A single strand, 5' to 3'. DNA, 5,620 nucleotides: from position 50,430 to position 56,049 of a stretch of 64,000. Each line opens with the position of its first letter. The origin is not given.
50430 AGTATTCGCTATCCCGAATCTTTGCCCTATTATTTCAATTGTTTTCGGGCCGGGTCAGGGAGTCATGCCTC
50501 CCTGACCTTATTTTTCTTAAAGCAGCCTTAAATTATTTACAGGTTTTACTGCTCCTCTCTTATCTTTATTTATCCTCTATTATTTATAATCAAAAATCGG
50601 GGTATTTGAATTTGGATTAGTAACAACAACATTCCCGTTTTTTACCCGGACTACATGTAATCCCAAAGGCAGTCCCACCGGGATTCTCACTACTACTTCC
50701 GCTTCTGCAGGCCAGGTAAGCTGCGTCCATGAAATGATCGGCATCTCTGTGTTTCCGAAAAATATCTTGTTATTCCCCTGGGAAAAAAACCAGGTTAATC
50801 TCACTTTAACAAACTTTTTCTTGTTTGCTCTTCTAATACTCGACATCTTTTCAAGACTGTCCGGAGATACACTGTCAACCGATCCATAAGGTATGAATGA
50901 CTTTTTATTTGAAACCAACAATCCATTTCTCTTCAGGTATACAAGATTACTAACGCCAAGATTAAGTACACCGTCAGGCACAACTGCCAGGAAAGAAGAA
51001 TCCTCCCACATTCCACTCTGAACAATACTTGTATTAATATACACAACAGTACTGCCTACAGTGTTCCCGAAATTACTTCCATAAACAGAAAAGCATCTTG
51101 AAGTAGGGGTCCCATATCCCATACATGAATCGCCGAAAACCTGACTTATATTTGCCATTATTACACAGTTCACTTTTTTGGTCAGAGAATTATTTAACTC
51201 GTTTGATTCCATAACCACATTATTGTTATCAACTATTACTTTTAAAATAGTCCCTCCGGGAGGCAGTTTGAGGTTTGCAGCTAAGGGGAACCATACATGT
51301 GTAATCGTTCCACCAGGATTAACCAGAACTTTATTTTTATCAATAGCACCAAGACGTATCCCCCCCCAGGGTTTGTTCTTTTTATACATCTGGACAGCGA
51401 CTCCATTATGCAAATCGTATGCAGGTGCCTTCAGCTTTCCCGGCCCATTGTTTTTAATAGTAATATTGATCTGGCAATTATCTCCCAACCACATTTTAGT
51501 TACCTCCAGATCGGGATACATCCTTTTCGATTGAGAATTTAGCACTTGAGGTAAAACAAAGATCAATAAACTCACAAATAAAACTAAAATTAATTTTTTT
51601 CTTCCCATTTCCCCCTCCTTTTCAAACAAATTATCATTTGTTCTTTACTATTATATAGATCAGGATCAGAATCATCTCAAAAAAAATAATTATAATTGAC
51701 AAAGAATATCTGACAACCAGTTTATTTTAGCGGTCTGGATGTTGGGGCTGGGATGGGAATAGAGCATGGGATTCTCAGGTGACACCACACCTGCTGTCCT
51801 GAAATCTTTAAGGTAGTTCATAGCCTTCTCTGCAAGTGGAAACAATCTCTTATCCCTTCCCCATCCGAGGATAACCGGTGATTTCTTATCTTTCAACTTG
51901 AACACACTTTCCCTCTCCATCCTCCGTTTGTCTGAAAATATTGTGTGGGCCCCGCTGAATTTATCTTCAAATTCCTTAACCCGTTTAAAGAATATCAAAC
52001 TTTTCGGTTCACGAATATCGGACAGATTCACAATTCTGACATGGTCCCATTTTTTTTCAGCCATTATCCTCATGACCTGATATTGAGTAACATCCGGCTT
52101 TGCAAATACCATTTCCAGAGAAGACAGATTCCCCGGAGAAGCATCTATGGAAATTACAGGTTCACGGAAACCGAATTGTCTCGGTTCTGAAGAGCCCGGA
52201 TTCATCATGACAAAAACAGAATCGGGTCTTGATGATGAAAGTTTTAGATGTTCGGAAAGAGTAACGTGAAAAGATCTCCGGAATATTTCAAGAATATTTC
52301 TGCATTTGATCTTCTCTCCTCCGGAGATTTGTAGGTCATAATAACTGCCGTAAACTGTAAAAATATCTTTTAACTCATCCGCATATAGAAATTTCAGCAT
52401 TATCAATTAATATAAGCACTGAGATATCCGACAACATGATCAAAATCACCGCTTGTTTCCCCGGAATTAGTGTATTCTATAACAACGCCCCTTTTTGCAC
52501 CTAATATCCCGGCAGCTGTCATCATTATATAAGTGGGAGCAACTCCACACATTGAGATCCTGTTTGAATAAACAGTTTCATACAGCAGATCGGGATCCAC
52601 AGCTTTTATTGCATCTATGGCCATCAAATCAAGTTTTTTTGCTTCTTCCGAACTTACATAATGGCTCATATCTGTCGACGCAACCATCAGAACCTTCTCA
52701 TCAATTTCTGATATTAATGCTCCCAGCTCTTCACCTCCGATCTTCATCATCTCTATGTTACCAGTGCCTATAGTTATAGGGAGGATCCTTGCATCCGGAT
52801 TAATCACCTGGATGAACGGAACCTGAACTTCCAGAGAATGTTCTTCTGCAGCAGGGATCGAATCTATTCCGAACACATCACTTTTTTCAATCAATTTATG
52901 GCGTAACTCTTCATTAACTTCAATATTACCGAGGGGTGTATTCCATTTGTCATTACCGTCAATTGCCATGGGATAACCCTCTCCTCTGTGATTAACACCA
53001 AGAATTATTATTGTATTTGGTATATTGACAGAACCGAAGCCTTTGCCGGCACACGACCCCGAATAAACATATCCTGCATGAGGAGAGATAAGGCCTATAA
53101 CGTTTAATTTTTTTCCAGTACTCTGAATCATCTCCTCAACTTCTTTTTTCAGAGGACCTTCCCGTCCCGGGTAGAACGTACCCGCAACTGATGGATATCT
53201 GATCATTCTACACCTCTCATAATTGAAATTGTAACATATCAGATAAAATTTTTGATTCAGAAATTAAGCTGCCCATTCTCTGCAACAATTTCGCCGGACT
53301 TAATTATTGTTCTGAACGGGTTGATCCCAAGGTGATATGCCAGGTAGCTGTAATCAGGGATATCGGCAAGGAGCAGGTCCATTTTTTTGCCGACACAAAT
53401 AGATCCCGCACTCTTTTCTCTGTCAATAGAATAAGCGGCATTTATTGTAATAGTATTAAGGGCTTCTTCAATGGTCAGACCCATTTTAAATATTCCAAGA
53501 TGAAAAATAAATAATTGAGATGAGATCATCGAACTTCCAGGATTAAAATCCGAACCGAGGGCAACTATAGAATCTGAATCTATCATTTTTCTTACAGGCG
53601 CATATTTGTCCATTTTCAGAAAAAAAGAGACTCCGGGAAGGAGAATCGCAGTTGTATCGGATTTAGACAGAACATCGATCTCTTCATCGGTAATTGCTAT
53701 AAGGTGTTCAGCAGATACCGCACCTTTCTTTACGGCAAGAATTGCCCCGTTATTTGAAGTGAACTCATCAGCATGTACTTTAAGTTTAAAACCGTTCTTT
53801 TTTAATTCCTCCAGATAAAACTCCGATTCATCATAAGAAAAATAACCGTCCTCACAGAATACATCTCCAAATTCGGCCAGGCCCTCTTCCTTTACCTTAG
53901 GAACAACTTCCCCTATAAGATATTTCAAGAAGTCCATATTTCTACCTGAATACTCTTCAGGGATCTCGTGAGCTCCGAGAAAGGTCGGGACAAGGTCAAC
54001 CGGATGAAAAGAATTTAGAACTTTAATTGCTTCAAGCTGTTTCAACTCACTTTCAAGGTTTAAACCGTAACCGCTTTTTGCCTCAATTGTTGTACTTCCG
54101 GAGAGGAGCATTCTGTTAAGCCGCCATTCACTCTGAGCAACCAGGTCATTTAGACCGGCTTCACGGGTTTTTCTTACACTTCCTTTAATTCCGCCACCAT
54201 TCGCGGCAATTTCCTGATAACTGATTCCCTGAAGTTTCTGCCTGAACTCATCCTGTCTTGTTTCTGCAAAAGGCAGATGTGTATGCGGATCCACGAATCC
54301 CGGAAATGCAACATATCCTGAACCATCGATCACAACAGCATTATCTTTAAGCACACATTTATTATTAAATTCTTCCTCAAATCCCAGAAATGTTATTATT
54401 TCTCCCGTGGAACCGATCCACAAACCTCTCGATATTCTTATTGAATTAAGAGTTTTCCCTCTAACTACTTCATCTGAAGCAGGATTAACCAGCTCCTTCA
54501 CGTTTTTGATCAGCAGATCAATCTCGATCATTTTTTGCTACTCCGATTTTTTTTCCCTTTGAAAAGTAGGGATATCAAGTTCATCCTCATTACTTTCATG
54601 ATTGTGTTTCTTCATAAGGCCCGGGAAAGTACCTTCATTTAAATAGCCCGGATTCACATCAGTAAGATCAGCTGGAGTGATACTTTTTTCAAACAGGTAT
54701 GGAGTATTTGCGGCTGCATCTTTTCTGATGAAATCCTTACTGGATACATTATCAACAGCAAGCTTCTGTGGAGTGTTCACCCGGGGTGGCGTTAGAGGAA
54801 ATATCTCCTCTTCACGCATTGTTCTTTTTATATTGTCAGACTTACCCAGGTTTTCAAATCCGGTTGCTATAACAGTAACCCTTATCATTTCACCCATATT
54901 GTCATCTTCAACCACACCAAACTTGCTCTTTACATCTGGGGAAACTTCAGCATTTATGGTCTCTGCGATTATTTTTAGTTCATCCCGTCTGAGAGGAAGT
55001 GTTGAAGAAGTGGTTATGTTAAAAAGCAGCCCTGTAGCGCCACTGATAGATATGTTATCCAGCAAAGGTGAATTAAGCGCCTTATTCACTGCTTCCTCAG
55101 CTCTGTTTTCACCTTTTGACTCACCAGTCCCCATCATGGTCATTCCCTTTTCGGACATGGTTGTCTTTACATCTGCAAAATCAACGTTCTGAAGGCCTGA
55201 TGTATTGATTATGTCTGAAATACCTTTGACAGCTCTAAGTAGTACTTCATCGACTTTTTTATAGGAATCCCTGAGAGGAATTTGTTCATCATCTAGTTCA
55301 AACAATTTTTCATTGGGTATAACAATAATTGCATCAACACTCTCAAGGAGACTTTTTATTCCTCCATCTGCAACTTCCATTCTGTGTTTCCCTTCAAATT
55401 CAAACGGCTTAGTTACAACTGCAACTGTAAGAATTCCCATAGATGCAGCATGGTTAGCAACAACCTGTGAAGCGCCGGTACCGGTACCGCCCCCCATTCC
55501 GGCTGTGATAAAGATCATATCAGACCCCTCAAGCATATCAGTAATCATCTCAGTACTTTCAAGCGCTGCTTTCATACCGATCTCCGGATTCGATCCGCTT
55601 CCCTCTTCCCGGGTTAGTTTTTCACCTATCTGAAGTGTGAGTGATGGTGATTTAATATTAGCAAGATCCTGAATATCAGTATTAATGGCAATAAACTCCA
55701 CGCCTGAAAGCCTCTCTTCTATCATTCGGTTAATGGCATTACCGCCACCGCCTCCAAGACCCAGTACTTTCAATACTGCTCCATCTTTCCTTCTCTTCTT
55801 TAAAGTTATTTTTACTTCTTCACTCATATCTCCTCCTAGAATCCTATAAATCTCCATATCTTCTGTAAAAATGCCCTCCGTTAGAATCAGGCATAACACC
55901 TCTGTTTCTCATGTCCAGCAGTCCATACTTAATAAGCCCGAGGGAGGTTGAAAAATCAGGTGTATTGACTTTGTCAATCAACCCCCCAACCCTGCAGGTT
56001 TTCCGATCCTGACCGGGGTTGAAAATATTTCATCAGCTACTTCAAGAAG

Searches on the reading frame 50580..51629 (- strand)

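Call 19: search_protein_families(library=pfam, proteins=[window:50580-51629:-], max_evalue=0.0001)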
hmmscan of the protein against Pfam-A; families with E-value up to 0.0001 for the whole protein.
window:50580-51629:- (349 aa): 1 family
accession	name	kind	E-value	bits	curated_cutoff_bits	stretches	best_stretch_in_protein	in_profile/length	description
PF07705.17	CARDB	-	4.5e-06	27.3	22.7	0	41-151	4-101/101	CARDB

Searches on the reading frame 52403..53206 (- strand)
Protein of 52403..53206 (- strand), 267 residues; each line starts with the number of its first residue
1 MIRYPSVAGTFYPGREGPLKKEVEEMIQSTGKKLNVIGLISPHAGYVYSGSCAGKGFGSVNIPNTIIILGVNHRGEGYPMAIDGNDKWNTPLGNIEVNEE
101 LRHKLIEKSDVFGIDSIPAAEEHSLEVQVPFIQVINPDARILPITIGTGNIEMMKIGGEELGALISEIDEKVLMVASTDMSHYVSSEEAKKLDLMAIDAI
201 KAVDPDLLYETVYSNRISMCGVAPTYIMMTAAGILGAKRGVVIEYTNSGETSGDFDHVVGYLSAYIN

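Call 19: search_protein_families(library=pfam, proteins=[window:52403-53206:-], max_evalue=0.0001)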
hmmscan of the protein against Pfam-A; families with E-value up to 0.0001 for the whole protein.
window:52403-53206:- (267 aa): 1 family
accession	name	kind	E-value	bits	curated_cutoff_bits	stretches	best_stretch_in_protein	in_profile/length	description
PF01875.22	Memo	-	1.5e-66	224.8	27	1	5-264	2-268/269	Memo-like protein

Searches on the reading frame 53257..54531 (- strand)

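Call 19: search_protein_families(library=pfam, proteins=[window:53257-54531:-], max_evalue=0.0001)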
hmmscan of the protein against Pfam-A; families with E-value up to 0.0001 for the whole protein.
window:53257-54531:- (424 aa): 2 families
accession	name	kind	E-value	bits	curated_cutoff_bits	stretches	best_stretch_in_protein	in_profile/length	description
PF01979.26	Amidohydro_1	-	2.5e-14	53.7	25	1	75-414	2-334/345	Amidohydrolase family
PF07969.17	Amidohydro_3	-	4.9e-14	53.1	29.7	1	229-390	257-445/472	Amidohydrolase family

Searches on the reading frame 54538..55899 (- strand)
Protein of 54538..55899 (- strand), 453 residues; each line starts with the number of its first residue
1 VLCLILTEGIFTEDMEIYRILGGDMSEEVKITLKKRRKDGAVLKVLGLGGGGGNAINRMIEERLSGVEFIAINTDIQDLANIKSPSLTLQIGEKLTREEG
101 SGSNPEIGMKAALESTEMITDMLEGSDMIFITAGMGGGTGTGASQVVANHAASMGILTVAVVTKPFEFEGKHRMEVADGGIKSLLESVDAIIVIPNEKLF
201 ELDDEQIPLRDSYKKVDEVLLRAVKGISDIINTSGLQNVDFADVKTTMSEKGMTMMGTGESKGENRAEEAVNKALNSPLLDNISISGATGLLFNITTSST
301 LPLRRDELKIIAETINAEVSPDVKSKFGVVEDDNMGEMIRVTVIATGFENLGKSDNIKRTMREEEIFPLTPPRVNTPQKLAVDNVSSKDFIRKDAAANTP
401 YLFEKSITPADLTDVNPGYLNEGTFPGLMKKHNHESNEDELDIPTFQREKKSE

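Call 19: search_protein_families(library=pfam, proteins=[window:54538-55899:-], max_evalue=0.0001)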
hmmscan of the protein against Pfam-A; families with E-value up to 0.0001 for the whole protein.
window:54538-55899:- (453 aa): 2 families
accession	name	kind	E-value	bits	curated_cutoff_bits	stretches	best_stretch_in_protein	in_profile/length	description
PF00091.31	Tubulin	-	6e-46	157.6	33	1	43-202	2-188/190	Tubulin/FtsZ family, GTPase domain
PF12327.13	FtsZ_C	-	3.3e-26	91.8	27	1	252-349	1-95/95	FtsZ family, C-terminal domain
